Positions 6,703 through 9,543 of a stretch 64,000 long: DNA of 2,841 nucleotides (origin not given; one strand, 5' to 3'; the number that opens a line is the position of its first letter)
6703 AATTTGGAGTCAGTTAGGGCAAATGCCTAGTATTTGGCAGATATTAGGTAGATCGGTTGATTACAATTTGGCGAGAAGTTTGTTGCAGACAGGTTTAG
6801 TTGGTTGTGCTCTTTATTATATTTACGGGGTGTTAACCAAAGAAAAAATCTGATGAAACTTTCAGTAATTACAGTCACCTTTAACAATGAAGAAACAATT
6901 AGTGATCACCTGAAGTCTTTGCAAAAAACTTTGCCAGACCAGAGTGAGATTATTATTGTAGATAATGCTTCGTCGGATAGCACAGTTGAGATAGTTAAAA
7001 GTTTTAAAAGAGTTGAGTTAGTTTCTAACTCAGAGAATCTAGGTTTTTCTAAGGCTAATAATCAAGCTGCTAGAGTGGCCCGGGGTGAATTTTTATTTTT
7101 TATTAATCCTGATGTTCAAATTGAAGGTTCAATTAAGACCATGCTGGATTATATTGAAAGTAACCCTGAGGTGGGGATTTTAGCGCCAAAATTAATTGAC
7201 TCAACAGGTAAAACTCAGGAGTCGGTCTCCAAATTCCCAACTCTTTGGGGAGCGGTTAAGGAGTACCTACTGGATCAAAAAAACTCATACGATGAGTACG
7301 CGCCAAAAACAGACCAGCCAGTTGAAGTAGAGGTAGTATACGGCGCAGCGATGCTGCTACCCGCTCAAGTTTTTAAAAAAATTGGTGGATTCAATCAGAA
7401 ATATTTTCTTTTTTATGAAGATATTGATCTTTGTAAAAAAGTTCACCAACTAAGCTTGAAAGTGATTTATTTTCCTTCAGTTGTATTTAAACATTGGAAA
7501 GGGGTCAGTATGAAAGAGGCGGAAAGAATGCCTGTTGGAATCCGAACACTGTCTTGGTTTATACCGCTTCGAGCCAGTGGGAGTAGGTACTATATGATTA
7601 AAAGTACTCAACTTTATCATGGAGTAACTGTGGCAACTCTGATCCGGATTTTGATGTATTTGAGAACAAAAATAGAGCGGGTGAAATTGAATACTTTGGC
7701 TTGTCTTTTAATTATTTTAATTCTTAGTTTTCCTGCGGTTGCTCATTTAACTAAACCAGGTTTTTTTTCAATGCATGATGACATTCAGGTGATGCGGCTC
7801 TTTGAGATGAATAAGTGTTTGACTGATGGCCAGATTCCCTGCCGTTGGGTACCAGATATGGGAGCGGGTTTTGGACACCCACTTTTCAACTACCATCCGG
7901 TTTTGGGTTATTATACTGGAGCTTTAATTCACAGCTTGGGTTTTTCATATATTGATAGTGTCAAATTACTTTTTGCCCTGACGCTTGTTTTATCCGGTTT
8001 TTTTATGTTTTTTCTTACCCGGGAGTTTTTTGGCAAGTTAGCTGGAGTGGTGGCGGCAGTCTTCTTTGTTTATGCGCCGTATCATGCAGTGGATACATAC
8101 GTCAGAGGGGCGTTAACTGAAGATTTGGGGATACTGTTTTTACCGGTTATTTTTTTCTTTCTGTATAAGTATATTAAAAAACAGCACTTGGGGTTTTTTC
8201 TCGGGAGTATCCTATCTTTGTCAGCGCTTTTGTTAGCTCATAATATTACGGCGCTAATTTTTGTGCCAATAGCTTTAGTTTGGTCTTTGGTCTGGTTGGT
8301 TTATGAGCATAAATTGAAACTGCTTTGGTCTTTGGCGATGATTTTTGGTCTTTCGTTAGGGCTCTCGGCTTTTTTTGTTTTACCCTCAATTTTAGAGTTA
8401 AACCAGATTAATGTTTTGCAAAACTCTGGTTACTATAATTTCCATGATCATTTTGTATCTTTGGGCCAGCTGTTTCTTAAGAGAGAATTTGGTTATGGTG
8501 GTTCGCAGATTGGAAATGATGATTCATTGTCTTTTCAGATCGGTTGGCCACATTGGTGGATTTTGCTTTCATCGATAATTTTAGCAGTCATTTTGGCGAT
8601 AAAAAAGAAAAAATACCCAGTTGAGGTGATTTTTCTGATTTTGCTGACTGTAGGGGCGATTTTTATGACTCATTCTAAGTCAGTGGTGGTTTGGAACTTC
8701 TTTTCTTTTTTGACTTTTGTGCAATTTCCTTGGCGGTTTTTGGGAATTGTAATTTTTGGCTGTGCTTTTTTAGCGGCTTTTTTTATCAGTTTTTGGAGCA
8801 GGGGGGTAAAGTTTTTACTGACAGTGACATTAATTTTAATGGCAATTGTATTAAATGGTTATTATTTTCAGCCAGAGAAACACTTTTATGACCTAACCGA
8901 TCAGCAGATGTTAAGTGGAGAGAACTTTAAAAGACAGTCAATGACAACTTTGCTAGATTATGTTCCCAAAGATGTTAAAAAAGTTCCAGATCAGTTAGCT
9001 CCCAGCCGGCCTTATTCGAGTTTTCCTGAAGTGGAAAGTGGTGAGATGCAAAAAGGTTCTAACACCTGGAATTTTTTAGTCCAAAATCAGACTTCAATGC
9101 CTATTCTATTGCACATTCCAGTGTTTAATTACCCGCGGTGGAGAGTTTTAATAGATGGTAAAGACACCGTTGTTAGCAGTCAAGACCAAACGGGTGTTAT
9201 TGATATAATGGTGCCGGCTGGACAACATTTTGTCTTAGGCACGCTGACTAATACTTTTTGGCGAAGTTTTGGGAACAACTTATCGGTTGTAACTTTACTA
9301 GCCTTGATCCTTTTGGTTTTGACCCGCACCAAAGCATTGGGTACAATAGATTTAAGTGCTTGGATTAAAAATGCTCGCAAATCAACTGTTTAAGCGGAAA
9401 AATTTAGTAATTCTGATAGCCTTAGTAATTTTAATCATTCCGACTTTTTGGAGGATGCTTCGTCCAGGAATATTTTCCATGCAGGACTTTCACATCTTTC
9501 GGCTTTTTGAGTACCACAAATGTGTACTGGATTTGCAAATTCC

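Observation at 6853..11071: GT-A::GT-C-like fusion protein followed by a standalone copy of its membrane half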

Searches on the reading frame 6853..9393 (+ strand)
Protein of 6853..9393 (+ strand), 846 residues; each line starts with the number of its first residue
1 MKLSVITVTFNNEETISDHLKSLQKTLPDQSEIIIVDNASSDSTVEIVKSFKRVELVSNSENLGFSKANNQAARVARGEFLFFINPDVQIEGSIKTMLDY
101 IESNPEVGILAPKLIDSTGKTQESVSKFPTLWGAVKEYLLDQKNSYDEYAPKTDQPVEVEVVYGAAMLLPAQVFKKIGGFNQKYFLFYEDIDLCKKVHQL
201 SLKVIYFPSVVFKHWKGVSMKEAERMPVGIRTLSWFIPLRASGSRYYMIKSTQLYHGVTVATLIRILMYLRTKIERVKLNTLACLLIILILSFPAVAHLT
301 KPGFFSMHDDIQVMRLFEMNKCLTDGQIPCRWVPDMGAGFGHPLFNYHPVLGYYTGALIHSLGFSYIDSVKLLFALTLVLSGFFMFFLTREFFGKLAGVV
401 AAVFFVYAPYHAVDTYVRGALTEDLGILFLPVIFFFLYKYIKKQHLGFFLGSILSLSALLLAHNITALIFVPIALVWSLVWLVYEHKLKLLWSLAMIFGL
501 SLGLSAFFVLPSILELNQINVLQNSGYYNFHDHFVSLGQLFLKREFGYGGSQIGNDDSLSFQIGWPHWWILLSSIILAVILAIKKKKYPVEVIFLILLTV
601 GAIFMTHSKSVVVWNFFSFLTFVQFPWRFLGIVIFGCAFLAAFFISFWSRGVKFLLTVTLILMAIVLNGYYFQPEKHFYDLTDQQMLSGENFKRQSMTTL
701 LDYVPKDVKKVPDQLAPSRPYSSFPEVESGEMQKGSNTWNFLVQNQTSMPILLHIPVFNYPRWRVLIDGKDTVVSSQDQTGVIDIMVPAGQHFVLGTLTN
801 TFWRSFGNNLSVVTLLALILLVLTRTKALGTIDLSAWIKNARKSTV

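Call 4: search_protein_families(library=pfam, proteins=[window:6853-9393:+], max_evalue=0.01)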
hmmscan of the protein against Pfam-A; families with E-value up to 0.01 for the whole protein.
window:6853-9393:+ (846 aa): 6 families
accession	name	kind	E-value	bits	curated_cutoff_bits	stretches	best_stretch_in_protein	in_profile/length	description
PF00535.33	Glycos_transf_2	-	5.4e-23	82.2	23.3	1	4-125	1-127/168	Glycosyl transferase family 2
PF10111.15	Glyco_tranf_2_2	-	1.3e-07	31.8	27.3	1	5-199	2-201/276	Glycosyltransferase like family 2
PF13641.12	Glyco_tranf_2_3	-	2.2e-07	31.5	27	1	3-223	3-220/230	Glycosyltransferase like family 2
PF10131.15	PTPS_related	-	4.2e-06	26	26.4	1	345-699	1-337/621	6-pyruvoyl-tetrahydropterin synthase related domain; membrane protein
PF13231.12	PMT_2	-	0.00016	22.4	26.1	1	348-495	2-145/160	Dolichyl-phosphate-mannose-protein mannosyltransferase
PF02709.20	Glyco_transf_7C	-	0.00056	19.9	23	1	152-208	9-66/78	N-terminal domain of galactosyltransferase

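Call 5: search_protein_families(library=ncbifam, proteins=[window:6853-9393:+], max_evalue=0.01)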
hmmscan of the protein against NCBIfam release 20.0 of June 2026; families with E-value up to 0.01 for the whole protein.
window:6853-9393:+ (846 aa): 19 families
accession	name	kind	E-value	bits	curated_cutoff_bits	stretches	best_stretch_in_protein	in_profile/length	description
TIGR04283.1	glyco_like_mftF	equivalog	5e-18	65.5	182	2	3-99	1-94/221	TIGR04283 family arsenosugar biosynthesis glycosyltransferase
TIGR03965.1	mycofact_glyco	equivalog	2.3e-15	56.4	280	1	9-215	82-281/467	mycofactocin biosynthesis glycosyltransferase MftF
TIGR01556.1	rhamnosyltran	subfamily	3.8e-15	55.8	200.55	1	8-252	1-232/281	rhamnosyltransferase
NF041875.1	EPS_EpsD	equivalog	2.7e-13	50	370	1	3-210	1-202/325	exopolysaccharide biosynthesis glycosyltransferase EpsD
NF007482.0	PRK10073.1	equivalog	6.8e-12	45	423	1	2-95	7-103/334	glycosyltransferase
TIGR03937.1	PgaC_IcaA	equivalog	2.9e-11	43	422.3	1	3-109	47-158/407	poly-beta-1,6-N-acetyl-D-glucosamine synthase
NF047683.1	TeichurnBiosyTuaG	equivalog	4.5e-11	42.9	400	1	3-89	8-98/252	teichuronic acid biosynthesis protein TuaG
NF050050.1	ProtGlycPglI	equivalog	1.3e-08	34.6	500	1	2-126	3-132/306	GalNAc(5)-diNAcBac-PP-undecaprenol beta-1,3-glucosyltransferase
NF038302.1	EPS_HpsE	equivalog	1.5e-08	34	300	1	1-113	1-123/307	hormogonium polysaccharide biosynthesis glycosyltransferase HpsE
NF038299.1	EPS_HpsN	equivalog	3.9e-08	32.6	425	1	2-213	2-219/317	hormogonium polysaccharide biosynthesis glycosyltransferase HpsN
NF053739.1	GlytfEpsEBac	equivalog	9.1e-08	31.4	450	1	2-108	2-114/265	glycosyltransferase EpsE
NF041394.1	GtaseAglG_Halo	equivalog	3.3e-06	26.6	440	1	1-182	1-176/304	glucosyl-dolichyl phosphate glucuronosyltransferase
TIGR04009.1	wcaE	equivalog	4.4e-06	26.2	369.2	1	1-87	1-92/248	colanic acid biosynthesis glycosyltransferase WcaE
TIGR04195.1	S_glycosyl_SunS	equivalog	6.8e-06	25.2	350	1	8-88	64-142/421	SunS family peptide S-glycosyltransferase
NF047588.1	GlcsyltransPgfSStrep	equivalog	1.7e-05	24.2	500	1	1-97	1-106/308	glycosyltransferase PgfS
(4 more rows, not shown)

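Call 9: find_homologous_proteins(query=window:6853-9393:+, max_evalue=0.00001)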
Query window:6853-9393:+ (846 aa): 1467 proteins with E <= 0.00001 among 8000 candidates; the best 120 are listed.
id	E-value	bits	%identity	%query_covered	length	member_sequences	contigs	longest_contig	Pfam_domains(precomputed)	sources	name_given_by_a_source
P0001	0.0e+0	1909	100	100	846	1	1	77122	PF10111.15,PF13641.13,PF00535.33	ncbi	-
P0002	1.4e-189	650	38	64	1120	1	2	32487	PF10131.16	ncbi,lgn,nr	ncbi:MAG: 6-pyruvoyl-tetrahydropterin synthase-related protein [Patescibacteria group bacterium]|nr:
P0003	3.0e-184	633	40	62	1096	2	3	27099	PF10131.16,PF13231.13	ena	-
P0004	2.7e-177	610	38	62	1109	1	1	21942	PF10131.16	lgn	-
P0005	2.5e-173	597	53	61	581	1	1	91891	PF09586.17,PF13231.13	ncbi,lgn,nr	ncbi:MAG: YfhO family protein [Patescibacteria group bacterium]|nr:YfhO family protein [Patescibacte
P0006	9.0e-169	581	49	65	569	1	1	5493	PF10131.16,PF09586.17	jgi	jgi:hypothetical protein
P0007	2.1e-166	574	49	63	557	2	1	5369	PF10131.16,PF13231.13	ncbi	-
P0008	3.0e-166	573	51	62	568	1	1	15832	PF10131.16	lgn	-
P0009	5.9e-166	572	48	66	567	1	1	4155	-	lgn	-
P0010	3.7e-164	566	48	65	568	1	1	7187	PF13231.13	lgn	-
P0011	9.7e-164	565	48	65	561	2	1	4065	PF10131.16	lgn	-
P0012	4.3e-163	563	47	65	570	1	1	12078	-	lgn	-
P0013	5.4e-161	556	37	97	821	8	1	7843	PF13632.13,PF10111.15,PF13641.13,PF00535.33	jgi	jgi:GT2 family glycosyltransferase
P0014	6.0e-161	556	38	97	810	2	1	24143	PF13632.13,PF13641.13,PF00535.33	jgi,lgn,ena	-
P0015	8.5e-161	555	46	65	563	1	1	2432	PF10131.16,PF13231.13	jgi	-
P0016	4.2e-160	553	47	63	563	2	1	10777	PF10131.16,PF09586.17,PF13231.13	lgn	-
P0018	1.9e-159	551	44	66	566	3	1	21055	PF10131.16,PF13231.13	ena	-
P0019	5.7e-159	549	47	62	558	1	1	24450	PF10131.16,PF13231.13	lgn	-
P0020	1.0e-158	548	46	65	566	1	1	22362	PF10131.16,PF09586.17,PF13231.13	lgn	-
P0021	1.2e-158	548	36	98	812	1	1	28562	PF13712.13,PF13632.13,PF10131.16,PF13641.13,PF09586.17,PF00535.33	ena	-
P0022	1.3e-158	548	48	63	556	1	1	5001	PF10131.16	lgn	-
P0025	2.8e-158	547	48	64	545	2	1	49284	PF10131.16,PF09586.17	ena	-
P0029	2.6e-157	544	47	64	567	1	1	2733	PF10131.16,PF13231.13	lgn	-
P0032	8.2e-156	539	45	65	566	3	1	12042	PF10131.16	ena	-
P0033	1.5e-155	538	45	66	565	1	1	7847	PF10131.16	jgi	jgi:hypothetical protein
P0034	5.0e-155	536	46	65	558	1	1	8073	PF10131.16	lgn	-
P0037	3.7e-154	533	47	64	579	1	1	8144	PF10131.16,PF09586.17,PF13231.13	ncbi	-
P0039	1.0e-153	532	37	98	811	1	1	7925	PF10131.16,PF13641.13,PF00535.33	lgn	-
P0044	3.1e-152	527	46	62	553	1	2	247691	PF10131.16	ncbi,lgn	-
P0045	5.6e-152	526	36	97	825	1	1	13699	PF10131.16,PF10111.15,PF13641.13,PF00535.33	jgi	jgi:GT2 family glycosyltransferase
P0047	1.4e-151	525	45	63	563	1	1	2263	PF10131.16,PF13231.13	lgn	-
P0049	3.3e-151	523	44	63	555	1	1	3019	PF10131.16,PF13231.13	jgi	-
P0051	6.5e-150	519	44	66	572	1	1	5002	PF10131.16,PF13231.13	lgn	-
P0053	1.3e-149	518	36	96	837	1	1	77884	PF10131.16,PF10111.15,PF13641.13,PF00535.33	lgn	-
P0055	1.8e-149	518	47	63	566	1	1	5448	PF10131.16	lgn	-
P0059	3.3e-147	510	46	62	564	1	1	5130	PF10131.16,PF13231.13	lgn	-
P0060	5.4e-147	509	36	98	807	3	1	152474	PF13632.13,PF10131.16,PF13641.13,PF00535.33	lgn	-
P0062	9.5e-147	509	45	63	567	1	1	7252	PF10131.16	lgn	-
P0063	5.5e-146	506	46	61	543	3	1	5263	PF10131.16,PF13231.13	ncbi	ncbi:MAG: 6-pyruvoyl-tetrahydropterin synthase-related protein, partial [Patescibacteria group bacte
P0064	8.5e-146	505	46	62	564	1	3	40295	PF10131.16,PF13231.13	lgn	-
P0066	1.3e-145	505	35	98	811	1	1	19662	PF10131.16,PF13641.13,PF00535.33,PF13231.13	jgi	-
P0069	2.8e-145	504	34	98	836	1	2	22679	PF10131.16,PF10111.15,PF13641.13,PF00535.33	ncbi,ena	-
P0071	4.2e-145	503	36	98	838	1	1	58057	PF10131.16,PF13641.13,PF00535.33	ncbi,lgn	-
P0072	8.0e-145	502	35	98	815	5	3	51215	PF10131.16,PF13641.13,PF00535.33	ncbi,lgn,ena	ncbi:MAG: glycosyltransferase [Patescibacteria group bacterium]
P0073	2.4e-144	501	43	65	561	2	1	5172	PF10131.16,PF13231.13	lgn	-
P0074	5.6e-144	499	36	96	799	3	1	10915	PF13712.13,PF13632.13,PF10131.16,PF13641.13,PF00535.33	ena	-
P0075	7.6e-144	499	34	98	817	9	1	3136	PF10131.16,PF13641.13,PF00535.33,PF13231.13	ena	-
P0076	1.4e-143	498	37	98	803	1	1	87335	PF10131.16,PF13641.13,PF00535.33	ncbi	-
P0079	2.1e-143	498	36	97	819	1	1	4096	PF10131.16,PF13641.13,PF00535.33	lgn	-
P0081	3.2e-143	497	45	62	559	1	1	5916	PF10131.16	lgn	-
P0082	4.3e-143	497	44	63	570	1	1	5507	PF10131.16,PF02516.21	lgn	-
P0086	4.2e-142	493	44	65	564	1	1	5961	PF10131.16,PF13231.13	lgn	-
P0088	1.0e-141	492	36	98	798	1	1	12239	PF10131.16,PF13641.13,PF00535.33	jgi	jgi:GT2 family glycosyltransferase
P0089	1.3e-141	492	35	97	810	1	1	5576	PF10131.16,PF13641.13,PF00535.33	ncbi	-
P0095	3.0e-139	484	43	63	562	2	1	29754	PF10131.16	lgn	-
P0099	4.8e-139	483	43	65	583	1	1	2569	PF10131.16,PF13231.13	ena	-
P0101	6.1e-138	479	35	98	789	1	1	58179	PF13712.13,PF13632.13,PF10131.16,PF13641.13,PF00535.33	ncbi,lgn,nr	ncbi:MAG TPA: glycosyltransferase [Patescibacteria group bacterium]|nr:glycosyltransferase [Patescib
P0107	2.1e-131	458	41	64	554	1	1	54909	PF10131.16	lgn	-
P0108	1.3e-130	455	41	65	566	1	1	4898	PF10131.16,PF09586.17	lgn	-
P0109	4.1e-129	450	42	63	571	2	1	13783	PF10131.16,PF09586.17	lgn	-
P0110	7.0e-129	450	41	64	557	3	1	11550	PF10131.16,PF13231.13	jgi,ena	-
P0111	4.7e-127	443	41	66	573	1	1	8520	PF10131.16,PF09586.17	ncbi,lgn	-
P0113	2.0e-126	441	40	65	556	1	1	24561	PF10131.16,PF09586.17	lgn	-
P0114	2.5e-126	441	40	65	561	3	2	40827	PF10131.16,PF09586.17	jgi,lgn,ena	-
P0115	3.7e-126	441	41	63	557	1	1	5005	PF10131.16,PF09586.17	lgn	-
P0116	4.3e-126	440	41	65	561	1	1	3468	PF10131.16,PF09586.17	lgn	-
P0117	9.6e-126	439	41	65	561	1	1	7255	PF10131.16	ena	-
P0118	1.0e-125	439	40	66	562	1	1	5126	PF10131.16,PF02516.21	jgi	-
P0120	3.2e-124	434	40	65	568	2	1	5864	PF10131.16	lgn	-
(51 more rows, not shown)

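Call 10: search_solved_structures(query=window:6853-9393:+, max_evalue=1, show_alignments=2)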
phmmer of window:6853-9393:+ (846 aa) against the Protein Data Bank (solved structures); distinct sequences matched with E-value up to 1: 26.
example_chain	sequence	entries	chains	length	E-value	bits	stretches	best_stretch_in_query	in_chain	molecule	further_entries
5tze_C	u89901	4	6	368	5.7e-09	37.9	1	1-120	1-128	Glycosyl transferase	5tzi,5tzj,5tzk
5tz8_A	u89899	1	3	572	1.4e-08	36.6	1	1-120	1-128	Glycosyl transferase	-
6p61_A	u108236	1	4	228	1.5e-06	29.8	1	3-108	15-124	Glycosyltransferase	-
9omm_A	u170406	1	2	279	7.3e-05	24.3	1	3-94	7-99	Glycosyltransferase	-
9omh_A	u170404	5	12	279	7.3e-05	24.3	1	3-94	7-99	Glycosyltransferase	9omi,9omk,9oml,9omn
9omj_A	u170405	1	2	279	7.3e-05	24.3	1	3-94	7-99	Glycosyltransferase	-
8bz8_A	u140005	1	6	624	0.00016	23.2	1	2-88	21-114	Glycosyltransferase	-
8bz4_A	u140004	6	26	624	0.00016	23.2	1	2-88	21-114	Glycosyltransferase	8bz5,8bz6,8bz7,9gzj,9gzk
22ao_A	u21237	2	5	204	0.00019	22.9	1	6-102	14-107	GmaR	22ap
7msp_A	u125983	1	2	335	0.00019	22.9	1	11-89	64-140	SPbeta prophage-derived glycosyltransferase SunS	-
7msn_A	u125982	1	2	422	0.0003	22.3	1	13-89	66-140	SPbeta prophage-derived glycosyltransferase SunS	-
2z87_A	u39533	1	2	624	0.00058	21.3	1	22-99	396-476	Chondroitin synthase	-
2z86_A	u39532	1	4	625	0.00058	21.3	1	22-99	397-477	Chondroitin synthase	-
9jma_A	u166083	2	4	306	0.00078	20.9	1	2-87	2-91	GalNAc(5)-diNAcBac-PP-undecaprenol beta-1,3-glucosyltransferase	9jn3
6s22_A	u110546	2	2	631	0.0079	17.6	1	7-117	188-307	Polypeptide N-acetylgalactosaminyltransferase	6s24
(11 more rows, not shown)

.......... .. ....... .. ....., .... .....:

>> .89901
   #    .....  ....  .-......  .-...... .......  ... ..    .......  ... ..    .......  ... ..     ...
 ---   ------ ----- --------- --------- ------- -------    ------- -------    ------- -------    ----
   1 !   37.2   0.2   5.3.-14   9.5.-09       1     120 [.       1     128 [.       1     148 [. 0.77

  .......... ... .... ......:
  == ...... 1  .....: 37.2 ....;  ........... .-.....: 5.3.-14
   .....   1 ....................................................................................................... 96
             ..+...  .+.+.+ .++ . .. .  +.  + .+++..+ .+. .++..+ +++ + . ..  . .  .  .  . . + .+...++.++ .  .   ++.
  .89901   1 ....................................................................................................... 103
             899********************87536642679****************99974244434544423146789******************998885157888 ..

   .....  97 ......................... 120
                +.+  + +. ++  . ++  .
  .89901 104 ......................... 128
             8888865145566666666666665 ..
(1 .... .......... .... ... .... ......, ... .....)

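Call 27: predict_structure(alignment_id=A1)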
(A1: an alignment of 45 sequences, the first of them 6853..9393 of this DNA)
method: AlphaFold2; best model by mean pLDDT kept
length: 846 residues; sequences in the alignment: 45
mean_pLDDT: 83.3   pTM: 0.77
mean pLDDT of the five models: 83.3, 82.1, 81.2, 78.7, 78.5
residues with pLDDT >= 90: 399; 70-90: 300; 50-70: 99; < 50: 48
segments of 3 or more residues with pLDDT < 50: 225-242, 341-344, 522-527, 546-557, 830-833, 844-846
pLDDT, mean of each block of 10 residues (from residue 1): 93 89 89 92 90 89 88 95 93 89 96 91 92 87 89 94 90 94 87 95 95 83 47 35 64 88 83 70 93 88 67 85 85 65 58 92 92 93 97 93 92 75 92 97 94 97 90 93 94 96 94 75 49 66 52 44 80 90 79 90 88 82 78 93 88 87 89 69 84 74 64 76 86 88 92 86 90 73 87 93 92 96 73 55 49
secondary structure, 60 per line:
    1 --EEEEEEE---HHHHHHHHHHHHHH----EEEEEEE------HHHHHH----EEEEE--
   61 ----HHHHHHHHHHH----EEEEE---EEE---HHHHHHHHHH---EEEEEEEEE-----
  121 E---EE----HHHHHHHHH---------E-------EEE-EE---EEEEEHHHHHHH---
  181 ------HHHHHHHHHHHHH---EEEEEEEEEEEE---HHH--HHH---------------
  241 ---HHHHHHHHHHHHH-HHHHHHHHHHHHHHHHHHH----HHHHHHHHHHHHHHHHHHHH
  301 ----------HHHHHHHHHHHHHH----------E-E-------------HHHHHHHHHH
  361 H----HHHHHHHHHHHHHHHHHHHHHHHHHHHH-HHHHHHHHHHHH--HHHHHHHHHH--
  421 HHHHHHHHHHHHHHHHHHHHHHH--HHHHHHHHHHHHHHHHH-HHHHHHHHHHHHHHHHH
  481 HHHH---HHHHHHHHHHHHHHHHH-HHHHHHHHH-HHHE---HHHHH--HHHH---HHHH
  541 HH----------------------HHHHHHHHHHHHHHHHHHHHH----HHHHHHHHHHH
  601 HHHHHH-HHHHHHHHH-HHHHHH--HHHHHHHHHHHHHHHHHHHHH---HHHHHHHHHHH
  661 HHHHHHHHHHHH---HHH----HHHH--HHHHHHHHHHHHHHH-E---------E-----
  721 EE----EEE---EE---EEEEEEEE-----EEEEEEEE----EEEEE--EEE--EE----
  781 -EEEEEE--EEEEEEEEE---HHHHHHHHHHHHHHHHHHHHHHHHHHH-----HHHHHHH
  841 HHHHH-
elements in order (helices of 4 or more, strands of 3 or more residues): E3-9 H13-26 E31-37 H44-49 E54-58 H65-75 E80-84 E88-90 H94-103 E107-115 H131-139 E157-159 E166-170 H171-177 H187-199 E203-214 H244-256 H258-276 H281-300 H311-324 H351-361 H366-393 H395-406 H409-418 H421-443 H446-462 H464-484 H488-504 H506-514 H523-527 H530-533 H537-542 H565-585 H590-606 H608-616 H618-623 H626-646 H650-672 H683-686 H689-703 E727-729 E738-745 E751-758 E763-767 E770-772 E782-787 E790-798 H802-828 H834-845
